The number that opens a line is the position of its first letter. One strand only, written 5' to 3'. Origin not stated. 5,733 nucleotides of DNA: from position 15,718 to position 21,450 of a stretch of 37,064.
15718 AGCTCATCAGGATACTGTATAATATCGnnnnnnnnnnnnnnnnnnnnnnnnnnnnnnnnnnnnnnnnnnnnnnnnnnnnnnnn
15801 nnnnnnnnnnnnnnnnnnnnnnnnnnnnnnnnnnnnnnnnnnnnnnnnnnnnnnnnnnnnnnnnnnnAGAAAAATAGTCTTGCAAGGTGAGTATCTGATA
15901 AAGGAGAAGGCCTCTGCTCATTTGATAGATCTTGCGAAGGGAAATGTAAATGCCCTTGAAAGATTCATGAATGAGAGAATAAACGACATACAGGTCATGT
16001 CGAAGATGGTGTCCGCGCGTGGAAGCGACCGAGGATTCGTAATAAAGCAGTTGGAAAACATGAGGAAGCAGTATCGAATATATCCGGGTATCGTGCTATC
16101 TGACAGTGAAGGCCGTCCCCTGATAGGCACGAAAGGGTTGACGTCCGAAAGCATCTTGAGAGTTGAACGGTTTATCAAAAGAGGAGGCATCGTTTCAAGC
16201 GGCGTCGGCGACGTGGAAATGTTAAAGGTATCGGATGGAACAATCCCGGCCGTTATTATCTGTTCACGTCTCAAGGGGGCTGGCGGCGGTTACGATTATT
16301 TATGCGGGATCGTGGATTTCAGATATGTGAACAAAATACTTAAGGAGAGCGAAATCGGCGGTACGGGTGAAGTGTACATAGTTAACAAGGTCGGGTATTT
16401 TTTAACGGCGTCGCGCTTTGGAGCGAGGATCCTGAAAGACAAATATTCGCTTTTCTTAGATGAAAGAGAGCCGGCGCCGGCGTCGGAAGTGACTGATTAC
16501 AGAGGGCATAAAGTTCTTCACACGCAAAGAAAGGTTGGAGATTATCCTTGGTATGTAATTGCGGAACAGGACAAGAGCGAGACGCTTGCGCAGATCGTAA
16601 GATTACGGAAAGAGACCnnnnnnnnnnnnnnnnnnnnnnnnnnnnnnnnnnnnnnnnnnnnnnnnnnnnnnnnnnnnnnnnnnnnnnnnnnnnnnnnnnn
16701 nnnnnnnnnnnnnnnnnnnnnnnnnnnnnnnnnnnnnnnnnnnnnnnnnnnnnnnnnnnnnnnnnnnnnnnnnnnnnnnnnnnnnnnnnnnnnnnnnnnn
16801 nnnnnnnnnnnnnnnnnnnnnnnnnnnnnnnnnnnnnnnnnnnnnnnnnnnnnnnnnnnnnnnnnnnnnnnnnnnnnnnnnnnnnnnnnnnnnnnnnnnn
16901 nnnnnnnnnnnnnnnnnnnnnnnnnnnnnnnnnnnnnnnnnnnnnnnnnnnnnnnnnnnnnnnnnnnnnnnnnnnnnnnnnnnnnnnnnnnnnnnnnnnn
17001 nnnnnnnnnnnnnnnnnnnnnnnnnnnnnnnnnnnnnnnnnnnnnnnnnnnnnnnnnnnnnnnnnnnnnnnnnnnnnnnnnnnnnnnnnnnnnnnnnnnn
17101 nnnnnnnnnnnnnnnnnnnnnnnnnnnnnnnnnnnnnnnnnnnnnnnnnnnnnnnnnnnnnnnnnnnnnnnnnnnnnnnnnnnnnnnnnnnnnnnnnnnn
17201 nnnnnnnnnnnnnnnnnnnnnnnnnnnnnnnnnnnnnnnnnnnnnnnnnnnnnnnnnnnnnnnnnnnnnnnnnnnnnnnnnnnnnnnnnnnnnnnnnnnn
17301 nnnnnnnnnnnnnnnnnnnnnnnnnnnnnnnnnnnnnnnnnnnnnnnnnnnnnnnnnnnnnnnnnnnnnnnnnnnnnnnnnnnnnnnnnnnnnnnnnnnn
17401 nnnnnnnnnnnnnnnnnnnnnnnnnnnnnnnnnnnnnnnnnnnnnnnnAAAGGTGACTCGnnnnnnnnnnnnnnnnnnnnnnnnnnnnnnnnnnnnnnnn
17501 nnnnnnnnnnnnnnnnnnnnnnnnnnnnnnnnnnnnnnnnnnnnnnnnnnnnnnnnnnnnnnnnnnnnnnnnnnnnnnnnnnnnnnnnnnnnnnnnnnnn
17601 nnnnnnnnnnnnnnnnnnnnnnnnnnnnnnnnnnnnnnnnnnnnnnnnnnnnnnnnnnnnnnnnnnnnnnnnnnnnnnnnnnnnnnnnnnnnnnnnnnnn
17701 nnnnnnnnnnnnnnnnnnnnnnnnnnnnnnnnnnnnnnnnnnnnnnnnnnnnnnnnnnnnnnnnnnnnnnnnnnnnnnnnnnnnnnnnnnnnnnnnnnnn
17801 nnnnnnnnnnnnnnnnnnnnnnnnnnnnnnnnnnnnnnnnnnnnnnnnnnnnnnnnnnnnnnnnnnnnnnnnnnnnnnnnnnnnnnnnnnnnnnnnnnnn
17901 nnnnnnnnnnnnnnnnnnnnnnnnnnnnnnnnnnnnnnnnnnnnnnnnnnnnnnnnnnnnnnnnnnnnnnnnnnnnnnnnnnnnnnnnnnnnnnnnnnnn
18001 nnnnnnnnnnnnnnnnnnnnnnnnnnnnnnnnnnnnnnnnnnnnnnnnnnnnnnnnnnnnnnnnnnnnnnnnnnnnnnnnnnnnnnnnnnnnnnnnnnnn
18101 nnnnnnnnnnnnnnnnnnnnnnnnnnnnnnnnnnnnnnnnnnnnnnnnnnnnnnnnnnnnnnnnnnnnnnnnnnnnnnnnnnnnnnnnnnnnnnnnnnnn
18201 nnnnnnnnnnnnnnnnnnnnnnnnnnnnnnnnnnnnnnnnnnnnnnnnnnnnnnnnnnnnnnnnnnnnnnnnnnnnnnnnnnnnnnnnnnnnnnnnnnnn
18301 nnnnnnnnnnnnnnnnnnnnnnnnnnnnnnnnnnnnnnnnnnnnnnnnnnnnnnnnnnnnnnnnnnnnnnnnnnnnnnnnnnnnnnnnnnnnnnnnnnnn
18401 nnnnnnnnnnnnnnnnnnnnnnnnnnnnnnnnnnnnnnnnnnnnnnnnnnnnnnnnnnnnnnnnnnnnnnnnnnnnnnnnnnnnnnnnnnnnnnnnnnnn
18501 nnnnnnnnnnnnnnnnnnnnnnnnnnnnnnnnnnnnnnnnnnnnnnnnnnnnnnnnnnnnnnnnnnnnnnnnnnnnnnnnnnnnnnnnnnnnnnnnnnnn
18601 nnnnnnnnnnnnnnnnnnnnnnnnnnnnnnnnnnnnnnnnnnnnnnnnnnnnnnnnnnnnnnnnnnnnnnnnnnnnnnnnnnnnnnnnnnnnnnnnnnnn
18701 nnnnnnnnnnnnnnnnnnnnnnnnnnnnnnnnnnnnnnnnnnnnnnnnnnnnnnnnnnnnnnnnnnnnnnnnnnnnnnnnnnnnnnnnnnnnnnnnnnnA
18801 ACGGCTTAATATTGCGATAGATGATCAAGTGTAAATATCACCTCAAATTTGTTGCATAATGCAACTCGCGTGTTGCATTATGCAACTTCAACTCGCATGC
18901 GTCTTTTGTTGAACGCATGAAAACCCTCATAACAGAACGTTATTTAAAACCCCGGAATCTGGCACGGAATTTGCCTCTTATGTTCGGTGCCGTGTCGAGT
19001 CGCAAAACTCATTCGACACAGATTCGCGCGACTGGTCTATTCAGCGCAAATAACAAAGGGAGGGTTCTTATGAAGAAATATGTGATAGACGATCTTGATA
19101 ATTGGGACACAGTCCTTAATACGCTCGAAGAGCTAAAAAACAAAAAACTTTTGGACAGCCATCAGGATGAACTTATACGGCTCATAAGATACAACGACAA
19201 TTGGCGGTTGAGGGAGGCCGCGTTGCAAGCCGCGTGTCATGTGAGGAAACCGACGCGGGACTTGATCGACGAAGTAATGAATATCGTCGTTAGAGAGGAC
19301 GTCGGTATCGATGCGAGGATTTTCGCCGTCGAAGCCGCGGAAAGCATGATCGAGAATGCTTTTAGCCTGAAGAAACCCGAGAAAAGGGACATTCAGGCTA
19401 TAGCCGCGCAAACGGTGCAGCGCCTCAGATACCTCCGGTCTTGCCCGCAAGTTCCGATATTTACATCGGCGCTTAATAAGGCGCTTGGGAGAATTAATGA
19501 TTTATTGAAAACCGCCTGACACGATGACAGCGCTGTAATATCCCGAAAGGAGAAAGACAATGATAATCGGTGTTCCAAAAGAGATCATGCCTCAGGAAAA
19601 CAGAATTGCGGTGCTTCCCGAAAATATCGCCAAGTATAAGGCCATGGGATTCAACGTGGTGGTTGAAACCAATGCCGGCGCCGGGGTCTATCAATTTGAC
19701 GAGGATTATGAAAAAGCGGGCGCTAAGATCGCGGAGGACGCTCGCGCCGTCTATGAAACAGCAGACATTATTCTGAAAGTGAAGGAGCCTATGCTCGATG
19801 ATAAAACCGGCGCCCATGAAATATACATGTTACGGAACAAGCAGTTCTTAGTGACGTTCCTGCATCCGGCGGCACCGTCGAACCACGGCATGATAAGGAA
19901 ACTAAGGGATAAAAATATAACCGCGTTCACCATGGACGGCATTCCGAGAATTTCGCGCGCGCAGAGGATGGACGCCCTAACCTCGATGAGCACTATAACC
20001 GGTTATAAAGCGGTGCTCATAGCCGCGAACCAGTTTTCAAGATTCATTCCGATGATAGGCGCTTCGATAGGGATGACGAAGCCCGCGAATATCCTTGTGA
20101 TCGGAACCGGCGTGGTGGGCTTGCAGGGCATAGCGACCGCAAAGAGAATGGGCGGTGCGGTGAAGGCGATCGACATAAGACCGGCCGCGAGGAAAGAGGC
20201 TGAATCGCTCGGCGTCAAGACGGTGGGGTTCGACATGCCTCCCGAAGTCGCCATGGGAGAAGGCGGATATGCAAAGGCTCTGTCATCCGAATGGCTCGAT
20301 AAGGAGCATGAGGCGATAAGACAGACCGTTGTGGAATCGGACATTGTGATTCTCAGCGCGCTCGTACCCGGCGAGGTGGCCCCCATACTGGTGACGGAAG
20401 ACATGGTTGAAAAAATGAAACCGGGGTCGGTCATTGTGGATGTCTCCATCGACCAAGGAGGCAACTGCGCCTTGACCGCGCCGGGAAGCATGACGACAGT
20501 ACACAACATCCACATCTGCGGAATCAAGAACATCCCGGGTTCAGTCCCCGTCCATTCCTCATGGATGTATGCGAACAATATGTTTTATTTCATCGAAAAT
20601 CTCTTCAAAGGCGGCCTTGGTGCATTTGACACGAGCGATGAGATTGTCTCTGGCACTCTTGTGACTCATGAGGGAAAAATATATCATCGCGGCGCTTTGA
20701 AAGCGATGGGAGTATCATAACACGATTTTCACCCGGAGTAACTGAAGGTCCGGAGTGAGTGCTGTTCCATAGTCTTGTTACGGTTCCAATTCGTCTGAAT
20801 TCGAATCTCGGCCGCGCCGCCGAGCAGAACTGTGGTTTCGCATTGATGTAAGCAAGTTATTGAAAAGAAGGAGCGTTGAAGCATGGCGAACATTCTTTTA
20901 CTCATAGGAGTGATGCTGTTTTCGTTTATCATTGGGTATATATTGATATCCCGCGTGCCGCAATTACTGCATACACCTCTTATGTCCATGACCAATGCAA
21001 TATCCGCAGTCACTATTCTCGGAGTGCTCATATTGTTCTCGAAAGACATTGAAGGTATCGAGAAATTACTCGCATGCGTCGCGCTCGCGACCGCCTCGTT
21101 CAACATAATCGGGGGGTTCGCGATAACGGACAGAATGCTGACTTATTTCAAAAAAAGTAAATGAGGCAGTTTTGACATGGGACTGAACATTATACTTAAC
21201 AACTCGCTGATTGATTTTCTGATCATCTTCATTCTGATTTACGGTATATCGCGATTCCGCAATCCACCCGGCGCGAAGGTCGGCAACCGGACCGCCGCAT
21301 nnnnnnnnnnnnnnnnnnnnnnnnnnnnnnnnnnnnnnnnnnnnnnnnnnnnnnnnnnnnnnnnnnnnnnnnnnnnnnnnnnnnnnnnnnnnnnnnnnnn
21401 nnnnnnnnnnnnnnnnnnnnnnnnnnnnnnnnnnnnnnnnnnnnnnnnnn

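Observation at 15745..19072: A complete sigma-54 regulatory circuit drives a transhydrogenase operon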

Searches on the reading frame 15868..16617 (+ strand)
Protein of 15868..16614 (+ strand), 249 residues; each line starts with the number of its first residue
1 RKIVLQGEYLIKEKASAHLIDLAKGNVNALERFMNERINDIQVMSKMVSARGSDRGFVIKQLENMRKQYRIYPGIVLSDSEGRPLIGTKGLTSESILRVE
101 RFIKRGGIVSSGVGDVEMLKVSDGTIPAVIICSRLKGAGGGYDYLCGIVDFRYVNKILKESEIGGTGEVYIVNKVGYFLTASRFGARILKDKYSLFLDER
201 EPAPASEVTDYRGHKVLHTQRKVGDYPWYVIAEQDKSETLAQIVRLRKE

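Call 52: search_solved_structures(query=window:15868-16614:+, max_evalue=10, show_alignments=2)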
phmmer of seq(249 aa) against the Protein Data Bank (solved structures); distinct sequences matched with E-value up to 10: 2.
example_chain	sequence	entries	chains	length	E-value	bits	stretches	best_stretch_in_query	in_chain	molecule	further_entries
9rld_L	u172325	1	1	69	0.76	12.4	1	19-71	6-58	Major outer membrane lipoprotein Lpp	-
9rlc_L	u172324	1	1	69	0.8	12.3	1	19-71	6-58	Major outer membrane lipoprotein Lpp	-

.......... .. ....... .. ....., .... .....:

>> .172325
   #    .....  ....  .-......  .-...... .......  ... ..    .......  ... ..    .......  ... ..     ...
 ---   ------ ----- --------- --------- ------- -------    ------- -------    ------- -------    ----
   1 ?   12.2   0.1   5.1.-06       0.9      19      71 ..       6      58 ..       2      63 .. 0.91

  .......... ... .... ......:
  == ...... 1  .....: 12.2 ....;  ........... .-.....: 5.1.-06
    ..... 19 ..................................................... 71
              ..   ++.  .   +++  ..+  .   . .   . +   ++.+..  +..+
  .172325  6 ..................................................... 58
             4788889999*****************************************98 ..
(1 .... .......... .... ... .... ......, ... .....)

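Call 95: predict_structure(alignment_id=A5)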
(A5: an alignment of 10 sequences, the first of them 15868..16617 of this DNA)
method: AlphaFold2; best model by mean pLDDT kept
length: 250 residues; sequences in the alignment: 10
mean_pLDDT: 80.7   pTM: 0.78
mean pLDDT of the five models: 80.7, 78.9, 78.9, 77.9, 74.3
residues with pLDDT >= 90: 60; 70-90: 136; 50-70: 50; < 50: 4
segments of 3 or more residues with pLDDT < 50: 200-202
pLDDT, mean of each block of 10 residues (from residue 1): 62 77 86 92 90 86 89 92 87 91 78 88 89 79 91 74 68 85 76 67 69 85 87 76 55
secondary structure, 60 per line:
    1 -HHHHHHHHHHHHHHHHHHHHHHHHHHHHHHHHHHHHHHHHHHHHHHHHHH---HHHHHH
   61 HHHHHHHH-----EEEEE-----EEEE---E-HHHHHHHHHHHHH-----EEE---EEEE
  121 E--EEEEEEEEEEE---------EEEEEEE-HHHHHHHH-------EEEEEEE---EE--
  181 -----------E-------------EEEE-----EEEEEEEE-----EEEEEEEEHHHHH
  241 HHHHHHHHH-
elements in order: H2-51 H55-68 E74-78 E84-87 H93-105 E111-113 E117-121 E124-134 E144-150 H152-159 E167-173 E206-209 E215-222 E228-235 H236-249

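Call 98: fold_search(model_id=the predicted structure, library=pdb)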
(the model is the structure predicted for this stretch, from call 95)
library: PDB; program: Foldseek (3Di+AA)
matches with E <= 10: 1074; with E <= 0.001: 143
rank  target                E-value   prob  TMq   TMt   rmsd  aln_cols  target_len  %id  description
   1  5t65_B                2.5e-10  1.00  0.65  0.68   5.0       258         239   12  LIGAND BINDING DOMAIN OF PSEUDOMONAS AERUGINOSA PAO1 AMINO ACID CHEMORECEPTOR PCTA IN COMPLEX WITH L-ILE (released 2017-09-13)
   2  5lto_A                3.4e-10  1.00  0.67  0.71   4.9       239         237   16  Ligand binding domain of Pseudomonas aeruginosa PAO1 amino acid chemoreceptors PctB in complex with L-Gln (released 2017-09-20)
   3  5lt9_B                1.1e-09  1.00  0.66  0.66   5.2       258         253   17  Ligand binding domain of Pseudomonas aeruginosa PAO1 amino acid chemoreceptors PctB in complex with L-Arg (released 2017-09-20)
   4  6py4                  1.2e-09  1.00  0.67  0.71   4.4       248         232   16  Crystal structure of ligand-binding domain of Pseudomonas fluorescens chemoreceptor CtaA in complex with L-leucine (released 2020-03-18)
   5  6py3_A                1.4e-09  1.00  0.64  0.68   4.9       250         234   16  Crystal structure of ligand-binding domain of Pseudomonas fluorescens chemoreceptor CtaA in complex with L-isoleucine (released 2020-03-18)
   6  5lto_B                1.4e-09  1.00  0.62  0.64   6.4       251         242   16  Ligand binding domain of Pseudomonas aeruginosa PAO1 amino acid chemoreceptors PctB in complex with L-Gln (released 2017-09-20)
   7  5ltx_A                1.8e-09  1.00  0.71  0.73   5.0       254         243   12  LIGAND BINDING DOMAIN OF PSEUDOMONAS AERUGINOSA PAO1 AMINO ACID CHEMORECEPTOR PCTA IN COMPLEX WITH L-MET (released 2017-09-20)
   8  6py3_B                1.8e-09  1.00  0.67  0.70   4.7       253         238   15  Crystal structure of ligand-binding domain of Pseudomonas fluorescens chemoreceptor CtaA in complex with L-isoleucine (released 2020-03-18)
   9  5t65_A                1.8e-09  1.00  0.67  0.69   5.3       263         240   12  LIGAND BINDING DOMAIN OF PSEUDOMONAS AERUGINOSA PAO1 AMINO ACID CHEMORECEPTOR PCTA IN COMPLEX WITH L-ILE (released 2017-09-13)
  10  6py5                  2.2e-09  1.00  0.66  0.72   4.4       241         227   16  Crystal structure of ligand-binding domain of Pseudomonas fluorescens chemoreceptor CtaA in complex with L-serine (released 2020-03-18)
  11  5ltx_B                2.4e-09  1.00  0.69  0.72   5.0       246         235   14  LIGAND BINDING DOMAIN OF PSEUDOMONAS AERUGINOSA PAO1 AMINO ACID CHEMORECEPTOR PCTA IN COMPLEX WITH L-MET (released 2017-09-20)
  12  5lt9_A                3.0e-09  1.00  0.65  0.69   5.1       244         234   16  Ligand binding domain of Pseudomonas aeruginosa PAO1 amino acid chemoreceptors PctB in complex with L-Arg (released 2017-09-20)
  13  3lif_A                3.6e-09  1.00  0.73  0.75   3.8       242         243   11  Crystal Structure of the extracellular domain of the putative histidine kinase rpHK1S-Z16 (released 2010-05-05)
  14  5ltv_F                4.9e-09  1.00  0.64  0.72   5.2       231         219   14  LIGAND BINDING DOMAIN OF PSEUDOMONAS AERUGINOSA PAO1 AMINO ACID CHEMORECPETOR PCTC IN COMPLEX WITH GABA (released 2017-09-20)
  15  6pyi                  5.2e-09  1.00  0.66  0.71   4.6       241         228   16  Crystal structure of ligand-binding domain of Pseudomonas fluorescens chemoreceptor CtaA (released 2020-03-18)
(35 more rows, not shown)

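Call 99: search_solved_structures(query=A5, max_evalue=10, show_alignments=3)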
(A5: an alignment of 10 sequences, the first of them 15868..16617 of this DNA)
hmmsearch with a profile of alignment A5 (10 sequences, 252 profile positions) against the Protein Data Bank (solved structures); distinct sequences matched with E-value up to 10: 8.
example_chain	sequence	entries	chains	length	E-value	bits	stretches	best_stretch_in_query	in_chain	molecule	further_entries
4jgq_A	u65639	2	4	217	0.0026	20.3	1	26-183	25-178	Sporulation kinase D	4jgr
4jgo_A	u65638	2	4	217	0.0028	20.1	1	26-183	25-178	Sporulation kinase D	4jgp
3oja_A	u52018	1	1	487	0.11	15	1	55-133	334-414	Leucine-rich Immune Molecule 1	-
4u9c_A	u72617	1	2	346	0.12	14.8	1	11-59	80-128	Lactoferrin-binding protein B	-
7jrd_A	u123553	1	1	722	0.29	13.6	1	11-59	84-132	Lactoferrin-binding protein B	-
6bzb_A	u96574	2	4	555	0.45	12.9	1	101-167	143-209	Glucose-6-phosphate isomerase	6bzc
4ag7_A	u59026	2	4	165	0.48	12.8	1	41-101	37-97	GLUCOSAMINE-6-PHOSPHATE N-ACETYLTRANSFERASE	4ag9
3lif_A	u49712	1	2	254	1.5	11.2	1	57-180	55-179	Putative diguanylate cyclase (GGDEF) with PAS/PAC domain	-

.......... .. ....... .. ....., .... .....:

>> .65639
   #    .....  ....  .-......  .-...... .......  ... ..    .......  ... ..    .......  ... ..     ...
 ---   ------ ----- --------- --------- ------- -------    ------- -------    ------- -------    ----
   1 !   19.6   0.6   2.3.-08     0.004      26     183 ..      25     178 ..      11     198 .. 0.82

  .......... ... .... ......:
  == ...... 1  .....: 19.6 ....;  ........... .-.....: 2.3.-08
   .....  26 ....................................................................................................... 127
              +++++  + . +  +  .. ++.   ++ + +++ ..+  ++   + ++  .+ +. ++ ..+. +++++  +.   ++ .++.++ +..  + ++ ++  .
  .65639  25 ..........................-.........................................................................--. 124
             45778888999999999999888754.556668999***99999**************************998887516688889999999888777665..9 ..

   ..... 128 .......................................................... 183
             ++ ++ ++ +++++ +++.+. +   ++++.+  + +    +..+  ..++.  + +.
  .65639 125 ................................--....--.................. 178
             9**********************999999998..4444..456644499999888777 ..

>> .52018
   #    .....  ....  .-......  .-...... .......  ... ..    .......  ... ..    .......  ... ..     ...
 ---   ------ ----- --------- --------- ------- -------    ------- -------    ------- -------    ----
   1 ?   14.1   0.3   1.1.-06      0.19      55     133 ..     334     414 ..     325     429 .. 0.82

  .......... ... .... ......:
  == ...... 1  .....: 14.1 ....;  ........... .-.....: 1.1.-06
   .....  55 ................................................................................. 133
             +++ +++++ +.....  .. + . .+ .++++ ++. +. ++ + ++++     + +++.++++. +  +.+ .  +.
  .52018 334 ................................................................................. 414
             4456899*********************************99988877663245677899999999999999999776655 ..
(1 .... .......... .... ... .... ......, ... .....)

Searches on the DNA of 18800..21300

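Call 70: search_rna_families(source=window, start=18800, end=21300, threshold=evalue, max_evalue=1)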
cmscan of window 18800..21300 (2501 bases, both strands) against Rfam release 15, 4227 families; matches with E-value up to 1: 0.
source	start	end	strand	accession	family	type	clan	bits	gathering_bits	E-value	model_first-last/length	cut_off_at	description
